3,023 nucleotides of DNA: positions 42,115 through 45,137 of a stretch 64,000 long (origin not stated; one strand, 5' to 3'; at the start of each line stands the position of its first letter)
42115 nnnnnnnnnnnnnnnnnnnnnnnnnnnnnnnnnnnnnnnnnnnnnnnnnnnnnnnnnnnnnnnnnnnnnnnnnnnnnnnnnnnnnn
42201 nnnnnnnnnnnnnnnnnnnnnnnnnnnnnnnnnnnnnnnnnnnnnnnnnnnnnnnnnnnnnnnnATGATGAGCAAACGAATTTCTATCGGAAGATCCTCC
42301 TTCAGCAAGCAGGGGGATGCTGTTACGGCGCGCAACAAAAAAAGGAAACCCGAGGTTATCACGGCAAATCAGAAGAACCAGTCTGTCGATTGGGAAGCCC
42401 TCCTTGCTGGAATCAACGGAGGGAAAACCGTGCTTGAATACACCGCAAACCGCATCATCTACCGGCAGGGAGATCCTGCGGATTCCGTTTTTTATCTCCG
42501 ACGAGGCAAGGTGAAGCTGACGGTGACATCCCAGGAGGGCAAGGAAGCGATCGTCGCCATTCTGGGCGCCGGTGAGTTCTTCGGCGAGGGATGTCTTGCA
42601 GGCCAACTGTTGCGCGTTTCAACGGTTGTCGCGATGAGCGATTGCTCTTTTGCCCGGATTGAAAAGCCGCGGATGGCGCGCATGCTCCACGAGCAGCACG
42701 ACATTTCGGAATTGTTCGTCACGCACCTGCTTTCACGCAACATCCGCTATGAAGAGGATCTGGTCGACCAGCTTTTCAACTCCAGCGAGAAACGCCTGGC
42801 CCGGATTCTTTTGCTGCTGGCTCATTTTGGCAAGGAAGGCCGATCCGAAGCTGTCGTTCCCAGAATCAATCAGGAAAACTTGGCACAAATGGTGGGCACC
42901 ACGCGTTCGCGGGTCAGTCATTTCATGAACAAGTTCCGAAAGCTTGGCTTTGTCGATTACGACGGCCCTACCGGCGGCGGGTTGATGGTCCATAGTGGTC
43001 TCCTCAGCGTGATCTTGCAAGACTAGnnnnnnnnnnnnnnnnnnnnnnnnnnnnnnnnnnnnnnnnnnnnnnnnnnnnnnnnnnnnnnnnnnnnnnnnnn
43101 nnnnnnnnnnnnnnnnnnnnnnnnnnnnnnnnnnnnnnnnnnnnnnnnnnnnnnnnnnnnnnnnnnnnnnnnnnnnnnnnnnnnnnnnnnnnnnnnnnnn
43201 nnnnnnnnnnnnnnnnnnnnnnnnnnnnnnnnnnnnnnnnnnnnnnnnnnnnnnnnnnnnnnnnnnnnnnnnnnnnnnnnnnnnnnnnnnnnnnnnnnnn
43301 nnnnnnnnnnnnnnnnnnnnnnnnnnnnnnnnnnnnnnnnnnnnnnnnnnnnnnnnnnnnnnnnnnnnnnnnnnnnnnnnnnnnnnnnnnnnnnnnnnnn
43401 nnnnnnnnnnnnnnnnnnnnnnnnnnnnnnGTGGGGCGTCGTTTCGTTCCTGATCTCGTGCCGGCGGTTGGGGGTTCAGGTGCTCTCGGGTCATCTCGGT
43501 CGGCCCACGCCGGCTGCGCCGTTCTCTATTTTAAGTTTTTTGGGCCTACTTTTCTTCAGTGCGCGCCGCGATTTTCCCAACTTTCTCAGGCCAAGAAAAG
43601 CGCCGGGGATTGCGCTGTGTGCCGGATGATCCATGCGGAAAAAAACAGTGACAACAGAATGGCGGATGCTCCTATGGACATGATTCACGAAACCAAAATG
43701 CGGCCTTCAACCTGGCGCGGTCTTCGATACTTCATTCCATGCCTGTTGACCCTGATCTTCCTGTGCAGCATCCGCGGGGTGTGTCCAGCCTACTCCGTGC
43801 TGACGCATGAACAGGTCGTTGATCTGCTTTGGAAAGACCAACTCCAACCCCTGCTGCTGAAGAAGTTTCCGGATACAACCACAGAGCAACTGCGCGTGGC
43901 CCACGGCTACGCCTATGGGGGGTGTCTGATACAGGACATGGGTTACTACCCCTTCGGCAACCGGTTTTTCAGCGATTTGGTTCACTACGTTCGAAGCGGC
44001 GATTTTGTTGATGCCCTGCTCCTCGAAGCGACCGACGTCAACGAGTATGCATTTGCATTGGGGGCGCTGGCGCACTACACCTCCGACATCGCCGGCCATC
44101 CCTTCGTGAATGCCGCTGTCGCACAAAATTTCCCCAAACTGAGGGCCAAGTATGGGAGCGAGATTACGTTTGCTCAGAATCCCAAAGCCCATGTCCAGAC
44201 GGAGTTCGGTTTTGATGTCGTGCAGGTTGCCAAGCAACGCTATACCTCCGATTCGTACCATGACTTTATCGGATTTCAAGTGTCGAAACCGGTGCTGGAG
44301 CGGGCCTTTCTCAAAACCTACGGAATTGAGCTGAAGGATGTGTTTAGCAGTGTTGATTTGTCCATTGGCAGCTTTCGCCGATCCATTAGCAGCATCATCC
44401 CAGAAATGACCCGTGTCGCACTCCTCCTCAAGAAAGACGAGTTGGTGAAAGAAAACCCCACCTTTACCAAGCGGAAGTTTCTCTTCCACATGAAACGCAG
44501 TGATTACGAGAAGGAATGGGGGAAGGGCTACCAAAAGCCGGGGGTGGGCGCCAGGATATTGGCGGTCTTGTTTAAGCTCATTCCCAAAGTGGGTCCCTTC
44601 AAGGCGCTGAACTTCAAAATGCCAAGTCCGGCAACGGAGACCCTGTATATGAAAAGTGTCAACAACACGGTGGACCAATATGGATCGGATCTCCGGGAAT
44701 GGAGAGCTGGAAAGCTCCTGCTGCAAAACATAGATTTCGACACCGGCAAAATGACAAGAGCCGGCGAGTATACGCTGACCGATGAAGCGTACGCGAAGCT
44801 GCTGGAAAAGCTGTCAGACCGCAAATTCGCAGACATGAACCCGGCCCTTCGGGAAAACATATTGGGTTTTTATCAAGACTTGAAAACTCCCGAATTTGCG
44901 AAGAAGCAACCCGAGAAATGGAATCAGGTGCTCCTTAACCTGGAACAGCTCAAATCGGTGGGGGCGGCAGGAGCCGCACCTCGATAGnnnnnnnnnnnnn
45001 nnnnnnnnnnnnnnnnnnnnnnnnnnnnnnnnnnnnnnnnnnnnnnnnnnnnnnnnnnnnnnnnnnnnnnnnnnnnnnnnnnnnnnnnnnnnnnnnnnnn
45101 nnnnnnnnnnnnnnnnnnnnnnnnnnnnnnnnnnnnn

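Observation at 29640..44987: Island of small secreted/membrane stress-protein genes paralleling a Bacillus-type general stress set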

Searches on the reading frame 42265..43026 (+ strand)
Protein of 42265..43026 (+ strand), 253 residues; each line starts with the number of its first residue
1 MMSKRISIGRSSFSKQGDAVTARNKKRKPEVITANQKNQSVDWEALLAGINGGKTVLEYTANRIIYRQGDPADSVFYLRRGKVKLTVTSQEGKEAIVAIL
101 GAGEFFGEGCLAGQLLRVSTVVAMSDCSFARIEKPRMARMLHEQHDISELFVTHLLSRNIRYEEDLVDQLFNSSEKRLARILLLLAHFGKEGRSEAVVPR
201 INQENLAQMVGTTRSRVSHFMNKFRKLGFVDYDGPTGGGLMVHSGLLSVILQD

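Call 4: search_protein_families(library=pfam, max_evalue=0.01, proteins=[window:42265-43026:+])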
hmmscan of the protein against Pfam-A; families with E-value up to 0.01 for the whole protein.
window:42265-43026:+ (253 aa): 3 families
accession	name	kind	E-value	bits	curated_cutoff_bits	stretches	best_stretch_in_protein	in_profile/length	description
PF00027.35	cNMP_binding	-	3.8e-22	78.5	27.5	1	58-142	3-87/89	Cyclic nucleotide-binding domain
PF13545.12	HTH_Crp_2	-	2.3e-10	40.7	27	1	176-231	1-53/70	Crp-like helix-turn-helix domain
PF13412.12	HTH_24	-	0.0018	18.3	21.9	1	199-230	16-47/48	Winged helix-turn-helix DNA-binding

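Call 37: search_solved_structures(query=window:42265-43026:+, max_evalue=0.00001, show_alignments=2)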
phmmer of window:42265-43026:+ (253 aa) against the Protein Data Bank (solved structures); distinct sequences matched with E-value up to 0.00001: 85 (the best 60 are shown).
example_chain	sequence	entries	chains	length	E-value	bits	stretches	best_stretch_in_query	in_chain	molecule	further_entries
3d0s_A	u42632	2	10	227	1.5e-17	67.2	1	55-235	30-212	TRANSCRIPTIONAL REGULATORY PROTEIN | PROBABLE TRANSCRIPTIONAL REGULATORY PROTEIN (PROBABLY CRP/ FNR-FAMILY)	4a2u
3mzh_A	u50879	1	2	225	1.5e-17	67.2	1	55-235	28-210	PROBABLE TRANSCRIPTIONAL REGULATORY PROTEIN (PROBABLY CRP/FNR-FAMILY)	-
3h3u_A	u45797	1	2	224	1.5e-17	67.2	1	55-235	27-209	PROBABLE TRANSCRIPTIONAL REGULATORY PROTEIN (PROBABLY CRP/FNR-FAMILY)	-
3i54_A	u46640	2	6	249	1.9e-17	66.9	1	53-235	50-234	Transcriptional regulator, Crp/Fnr family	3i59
4byy_A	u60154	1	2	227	8.8e-17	64.7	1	55-235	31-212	TRANSCRIPTIONAL REGULATOR, CRP/FNR FAMILY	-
4cyd_A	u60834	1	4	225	8.9e-17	64.7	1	57-235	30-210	PROBABLE TRANSCRIPTION REGULATOR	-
3r6s_A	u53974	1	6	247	1e-16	64.5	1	53-235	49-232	transcription regulator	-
4i02_A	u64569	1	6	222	6e-12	48.9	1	58-232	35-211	Catabolite gene activator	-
7ets_A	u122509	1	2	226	1e-11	48.1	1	60-234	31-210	Crp/Fnr family transcriptional regulator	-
1o3s_A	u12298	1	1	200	1.2e-11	47.9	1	58-232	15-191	CATABOLITE GENE ACTIVATOR PROTEIN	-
1o3q_A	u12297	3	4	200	1.2e-11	47.9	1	58-232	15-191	CATABOLITE GENE ACTIVATOR PROTEIN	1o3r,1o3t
1i5z_A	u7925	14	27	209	1.3e-11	47.8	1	58-232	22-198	CATABOLITE GENE ACTIVATOR PROTEIN | CATABOLITE GENE ACTIVATOR PROTEIN (CAP) | PROTEIN (CATABOLITE GENE ACTIVATOR PROTEIN (CAP))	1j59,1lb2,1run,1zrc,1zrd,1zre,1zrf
1g6n_A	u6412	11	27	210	1.3e-11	47.8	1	58-232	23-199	CATABOLITE GENE ACTIVATOR PROTEIN | PROTEIN (CATABOLITE GENE ACTIVATOR PROTEIN) | Catabolite gene activator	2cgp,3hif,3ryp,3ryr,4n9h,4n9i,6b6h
1cgp_A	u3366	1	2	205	1.3e-11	47.8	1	58-231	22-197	PROTEIN (CATABOLITE GENE ACTIVATOR PROTEIN (CAP))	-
4i09_A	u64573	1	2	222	1.4e-11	47.7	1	58-232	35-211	Catabolite gene activator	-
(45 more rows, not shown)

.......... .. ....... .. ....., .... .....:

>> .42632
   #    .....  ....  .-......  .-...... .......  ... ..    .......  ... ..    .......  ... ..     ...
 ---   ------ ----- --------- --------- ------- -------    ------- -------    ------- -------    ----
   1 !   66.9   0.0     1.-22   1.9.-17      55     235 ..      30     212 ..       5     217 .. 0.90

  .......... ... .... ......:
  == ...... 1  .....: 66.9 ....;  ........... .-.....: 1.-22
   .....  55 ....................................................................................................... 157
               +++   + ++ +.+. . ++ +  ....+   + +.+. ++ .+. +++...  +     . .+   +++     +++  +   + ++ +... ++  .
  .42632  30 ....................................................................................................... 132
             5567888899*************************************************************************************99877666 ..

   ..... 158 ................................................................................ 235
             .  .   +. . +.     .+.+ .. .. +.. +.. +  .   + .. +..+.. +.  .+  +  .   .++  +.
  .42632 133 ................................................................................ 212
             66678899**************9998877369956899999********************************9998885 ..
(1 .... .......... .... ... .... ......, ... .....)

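Call 38: search_protein_families(library=ncbifam, max_evalue=0.001, proteins=[window:42265-43026:+])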
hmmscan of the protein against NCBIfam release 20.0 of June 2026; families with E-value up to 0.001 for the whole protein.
window:42265-43026:+ (253 aa): 13 families
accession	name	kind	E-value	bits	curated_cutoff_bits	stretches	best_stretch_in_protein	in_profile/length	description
NF008732.0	PRK11753.1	equivalog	1.4e-18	67.1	266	1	56-234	25-205/214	cAMP-activated global transcriptional regulator CRP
TIGR03697.1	NtcA_cyano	equivalog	5.5e-14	52.4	244.95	1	64-231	3-174/193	global nitrogen regulator NtcA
NF052518.1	TransRegLdrP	equivalog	1.2e-09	38.5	300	1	63-231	8-170/195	transcriptional regulator LdrP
NF041163.2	encap_f2b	equivalog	4.6e-09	35.9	400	1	28-151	65-193/450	family 2B encapsulin nanocompartment shell protein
NF007707.0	PRK10402.1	subfamily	5.2e-09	36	180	1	50-186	27-163/226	transcriptional regulator YeiL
NF053664.1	TransRegPtrACyano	equivalog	1.4e-08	34.3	300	1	73-233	28-183/196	Crp/Fnr family transcriptional regulator PtrA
NF050806.1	TransRegFixKCaul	equivalog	2.1e-08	33.7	300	1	55-229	24-193/215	transcriptional regulator FixK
NF010499.0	PRK13918.1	equivalog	9.2e-07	28.6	274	1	57-230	15-182/205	CRP/FNR family transcriptional regulator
NF008365.0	PRK11161.1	subfamily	9.7e-07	28.3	228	1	63-234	56-228/250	fumarate/nitrate reduction transcriptional regulator Fnr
NF006901.0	PRK09392.1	equivalog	2e-05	24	211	1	62-228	38-201/236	transcriptional activator FtrB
TIGR03896.1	cyc_nuc_ocin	subfamily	2.3e-05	23.9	161.05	1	57-186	11-147/317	bacteriocin-type transport-associated protein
NF058543.1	ActPatMycb56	equivalog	2.3e-05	23.4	460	1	56-141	21-105/317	acetyltransferase Pat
NF045989.1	TransRegFnrLRhodb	equivalog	0.00029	20.1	300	1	54-234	36-219/245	transcriptional regulator FnrL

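Call 60: find_homologous_proteins(query=window:42265-43026:+, max_evalue=1e-20)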
Query window:42265-43026:+ (253 aa): 8000 proteins with E <= 1e-20 among 8000 candidates; the best 120 are listed.
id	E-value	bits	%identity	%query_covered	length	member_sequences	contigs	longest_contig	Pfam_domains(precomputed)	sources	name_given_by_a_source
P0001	1.2e-160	550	100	100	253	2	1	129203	PF13545.13,PF00027.36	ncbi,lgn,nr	ncbi:MAG: Crp/Fnr family transcriptional regulator [Acidobacteriia bacterium]|nr:Crp/Fnr family tran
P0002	1.4e-141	488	86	96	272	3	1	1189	PF13545.13,PF00027.36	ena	-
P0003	1.6e-141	488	88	100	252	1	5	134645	PF13545.13,PF00027.36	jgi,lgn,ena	jgi:CRP/FNR family transcriptional regulator, cyclic AMP receptor protein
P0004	6.0e-141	486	84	100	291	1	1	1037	PF13545.13,PF00027.36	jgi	-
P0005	4.9e-140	483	90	100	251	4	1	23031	PF13545.13,PF00027.36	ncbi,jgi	jgi:CRP/FNR family cyclic AMP-dependent transcriptional regulator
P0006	5.7e-140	483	85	100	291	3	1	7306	PF13545.13,PF00027.36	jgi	jgi:CRP/FNR family transcriptional regulator, cyclic AMP receptor protein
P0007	5.8e-140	483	84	100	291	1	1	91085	PF13545.13,PF00027.36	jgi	jgi:CRP/FNR family transcriptional regulator, cyclic AMP receptor protein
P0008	6.9e-140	482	89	100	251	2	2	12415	PF13545.13,PF00027.36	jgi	jgi:CRP/FNR family transcriptional regulator, cyclic AMP receptor protein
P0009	2.5e-139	480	89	100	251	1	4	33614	PF13545.13,PF00027.36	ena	-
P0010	5.4e-138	476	82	100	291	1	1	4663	PF13545.13,PF00027.36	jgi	jgi:CRP/FNR family transcriptional regulator, cyclic AMP receptor protein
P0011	7.1e-138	476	83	100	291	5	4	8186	PF13545.13,PF00027.36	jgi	jgi:CRP/FNR family cyclic AMP-dependent transcriptional regulator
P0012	5.5e-136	470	85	100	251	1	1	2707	PF13545.13,PF00027.36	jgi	jgi:CRP/FNR family transcriptional regulator, cyclic AMP receptor protein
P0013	2.5e-135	467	85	100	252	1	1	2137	PF13545.13,PF00027.36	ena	-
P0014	8.8e-135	466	82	96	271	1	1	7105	PF13545.13,PF00027.36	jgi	-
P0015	2.7e-134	464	76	100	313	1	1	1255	PF13545.13,PF00027.36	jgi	jgi:CRP/FNR family cyclic AMP-dependent transcriptional regulator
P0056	5.4e-122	424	81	96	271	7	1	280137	PF13545.13,PF00027.36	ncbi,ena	-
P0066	7.5e-119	413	83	91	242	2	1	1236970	PF13545.13,PF00027.36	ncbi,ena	-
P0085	3.4e-116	405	80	90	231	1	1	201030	PF13545.13,PF00027.36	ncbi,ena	-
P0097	3.0e-115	402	81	92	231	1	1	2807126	PF13545.13,PF00027.36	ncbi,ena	-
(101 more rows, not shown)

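Call 61: find_encoding_contigs(protein=P0097, flank=10000, max_places=2)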
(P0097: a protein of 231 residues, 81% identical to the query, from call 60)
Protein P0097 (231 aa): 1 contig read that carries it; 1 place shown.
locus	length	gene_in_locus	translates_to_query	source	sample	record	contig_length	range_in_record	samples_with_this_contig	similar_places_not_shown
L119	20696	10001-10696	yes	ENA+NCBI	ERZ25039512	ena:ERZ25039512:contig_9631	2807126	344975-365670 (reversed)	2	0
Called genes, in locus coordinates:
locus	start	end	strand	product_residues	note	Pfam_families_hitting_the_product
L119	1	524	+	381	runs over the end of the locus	-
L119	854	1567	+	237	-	-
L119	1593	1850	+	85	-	-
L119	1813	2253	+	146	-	-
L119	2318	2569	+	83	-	-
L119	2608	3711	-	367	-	-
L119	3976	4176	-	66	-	-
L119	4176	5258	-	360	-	PF01555:N6_N4_Mtase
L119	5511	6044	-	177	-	-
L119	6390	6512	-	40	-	-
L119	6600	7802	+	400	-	PF01734:Patatin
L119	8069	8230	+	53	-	-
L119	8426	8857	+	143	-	PF13701:DDE_Tnp_1_4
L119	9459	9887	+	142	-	PF03992:ABM (weak)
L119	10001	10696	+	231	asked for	PF00027:cNMP_binding, PF13545:HTH_Crp_2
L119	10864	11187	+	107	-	-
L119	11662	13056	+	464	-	PF15892:BNR_4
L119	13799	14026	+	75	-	-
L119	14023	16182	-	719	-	PF12715:Abhydrolase_7 (faint), PF02129:Peptidase_S15 (weak), PF05448:AXE1, PF00326:Peptidase_S9 (weak)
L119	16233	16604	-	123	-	-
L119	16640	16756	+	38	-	-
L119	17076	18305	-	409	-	PF01168:Ala_racemase_N, PF14031:D-ser_dehydrat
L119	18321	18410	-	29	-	-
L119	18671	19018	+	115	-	PF13565:HTH_32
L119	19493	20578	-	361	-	PF01208:URO-D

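Call 64: find_encoding_contigs(protein=P0066, flank=10000, max_places=1)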
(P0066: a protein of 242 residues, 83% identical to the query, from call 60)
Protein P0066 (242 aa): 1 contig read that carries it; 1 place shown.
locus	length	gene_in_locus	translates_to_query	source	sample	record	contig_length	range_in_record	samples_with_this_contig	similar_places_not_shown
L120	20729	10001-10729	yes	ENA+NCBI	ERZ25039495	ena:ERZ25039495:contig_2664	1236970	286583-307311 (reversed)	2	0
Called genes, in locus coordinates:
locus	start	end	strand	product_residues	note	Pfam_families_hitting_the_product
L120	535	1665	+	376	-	PF04909:Amidohydro_2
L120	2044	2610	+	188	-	-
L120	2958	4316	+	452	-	PF16499:Melibiase_2, PF02065:Melibiase (weak), PF16499:Melibiase_2, PF17801:Melibiase_C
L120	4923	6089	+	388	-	-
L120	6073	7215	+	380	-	-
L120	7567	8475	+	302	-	PF04909:Amidohydro_2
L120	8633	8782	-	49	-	PF18919:DUF5670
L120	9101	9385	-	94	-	-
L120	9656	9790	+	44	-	-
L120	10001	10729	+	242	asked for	PF00027:cNMP_binding, PF13545:HTH_Crp_2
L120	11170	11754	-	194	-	-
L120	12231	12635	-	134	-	-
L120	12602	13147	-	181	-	-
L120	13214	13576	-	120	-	-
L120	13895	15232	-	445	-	-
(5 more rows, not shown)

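Call 65: find_encoding_contigs(protein=P0056, flank=10000, max_places=1)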
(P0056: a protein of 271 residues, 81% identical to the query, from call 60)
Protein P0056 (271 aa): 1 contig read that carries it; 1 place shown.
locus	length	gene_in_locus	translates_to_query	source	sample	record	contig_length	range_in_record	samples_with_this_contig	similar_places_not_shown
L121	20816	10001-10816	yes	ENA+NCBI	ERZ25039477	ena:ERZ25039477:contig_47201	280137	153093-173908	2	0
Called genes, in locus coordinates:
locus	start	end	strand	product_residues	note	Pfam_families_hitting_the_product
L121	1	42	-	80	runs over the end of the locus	-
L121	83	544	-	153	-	PF00072:Response_reg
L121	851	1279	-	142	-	-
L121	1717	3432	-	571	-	PF00118:Cpn60_TCP1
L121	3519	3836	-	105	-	PF00166:Cpn10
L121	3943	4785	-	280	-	PF17131:TP_0789-like (weak)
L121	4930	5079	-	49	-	PF18919:DUF5670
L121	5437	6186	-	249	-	PF00072:Response_reg, PF00196:GerE (weak)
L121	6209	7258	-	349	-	PF08447:PAS_3 (faint), PF00989:PAS (weak), PF08448:PAS_4, PF13426:PAS_9 (weak), PF07730:HisKA_3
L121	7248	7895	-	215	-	PF00072:Response_reg, PF13188:PAS_8 (weak), PF13426:PAS_9 (faint)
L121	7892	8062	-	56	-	-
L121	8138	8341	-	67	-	-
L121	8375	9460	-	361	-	PF00989:PAS (faint), PF08448:PAS_4 (weak), PF00512:HisKA, PF02518:HATPase_c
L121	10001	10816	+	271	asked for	PF00027:cNMP_binding, PF13545:HTH_Crp_2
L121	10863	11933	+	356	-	PF01594:AI-2E_transport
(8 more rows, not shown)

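Call 66: find_encoding_contigs(protein=P0085, flank=10000, max_places=1)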
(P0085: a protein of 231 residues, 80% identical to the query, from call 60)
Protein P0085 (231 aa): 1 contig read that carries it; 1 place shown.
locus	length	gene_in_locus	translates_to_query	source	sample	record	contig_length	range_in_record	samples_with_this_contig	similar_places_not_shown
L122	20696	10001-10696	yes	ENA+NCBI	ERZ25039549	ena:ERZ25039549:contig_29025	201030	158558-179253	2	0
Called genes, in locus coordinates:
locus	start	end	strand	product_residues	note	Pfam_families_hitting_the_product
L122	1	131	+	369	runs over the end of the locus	PF00069:Pkinase, PF01636:APH (faint), PF03109:ABC1 (faint), PF07714:PK_Tyr_Ser-Thr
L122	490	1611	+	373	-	PF00930:DPPIV_N (faint), PF26550:Tricorn_2nd, PF26549:Tricorn_N, PF07676:PD40, PF26549:Tricorn_N (weak)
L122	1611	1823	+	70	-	-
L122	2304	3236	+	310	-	PF02585:PIG-L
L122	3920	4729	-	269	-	PF00924:MS_channel_2nd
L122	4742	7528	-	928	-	PF13191:AAA_16 (weak)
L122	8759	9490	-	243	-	PF11154:DUF2934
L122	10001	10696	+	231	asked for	PF00027:cNMP_binding, PF13545:HTH_Crp_2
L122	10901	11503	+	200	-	-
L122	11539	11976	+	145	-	-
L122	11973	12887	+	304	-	PF00154:RecA_N (faint), PF05625:PAXNEB (faint), PF08423:Rad51 (faint), PF13481:AAA_25, PF06745:ATPase, PF23442:DUF7125, PF13481:AAA_25 (weak), PF06745:ATPase, +9 more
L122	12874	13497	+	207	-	PF06745:ATPase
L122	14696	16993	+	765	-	PF00989:PAS, PF08447:PAS_3, PF00989:PAS, PF08448:PAS_4, PF08447:PAS_3, PF13426:PAS_9, PF00989:PAS, PF13426:PAS_9, +8 more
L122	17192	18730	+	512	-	PF00117:GATase, PF07722:Peptidase_C26 (weak), PF02540:NAD_synthase (faint), PF00958:GMP_synt_C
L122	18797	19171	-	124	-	PF12844:HTH_19, PF13560:HTH_31, PF01381:HTH_3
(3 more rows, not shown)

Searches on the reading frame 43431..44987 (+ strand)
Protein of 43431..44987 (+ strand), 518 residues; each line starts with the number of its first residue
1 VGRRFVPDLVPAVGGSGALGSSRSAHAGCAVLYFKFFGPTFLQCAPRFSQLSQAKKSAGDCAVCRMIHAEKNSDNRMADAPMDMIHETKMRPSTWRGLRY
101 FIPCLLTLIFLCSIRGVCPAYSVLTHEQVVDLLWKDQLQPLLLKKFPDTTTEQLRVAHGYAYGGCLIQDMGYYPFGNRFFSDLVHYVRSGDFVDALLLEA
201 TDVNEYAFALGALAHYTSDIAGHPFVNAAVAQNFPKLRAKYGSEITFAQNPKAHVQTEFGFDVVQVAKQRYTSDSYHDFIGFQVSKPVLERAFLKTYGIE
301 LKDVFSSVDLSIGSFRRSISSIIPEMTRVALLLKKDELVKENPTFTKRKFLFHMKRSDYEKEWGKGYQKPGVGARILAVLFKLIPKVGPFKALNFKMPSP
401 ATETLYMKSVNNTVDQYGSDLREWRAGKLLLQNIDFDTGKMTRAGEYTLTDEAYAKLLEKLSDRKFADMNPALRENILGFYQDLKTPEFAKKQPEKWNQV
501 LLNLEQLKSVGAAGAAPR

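Call 4: search_protein_families(library=pfam, max_evalue=0.01, proteins=[window:43431-44987:+])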
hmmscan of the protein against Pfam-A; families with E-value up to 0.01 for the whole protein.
window:43431-44987:+ (518 aa): 1 family
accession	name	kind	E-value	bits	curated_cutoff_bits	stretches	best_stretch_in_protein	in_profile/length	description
PF00882.24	Zn_dep_PLPC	-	1.1e-19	71.5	26.8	1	125-306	1-166/167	Zinc dependent phospholipase C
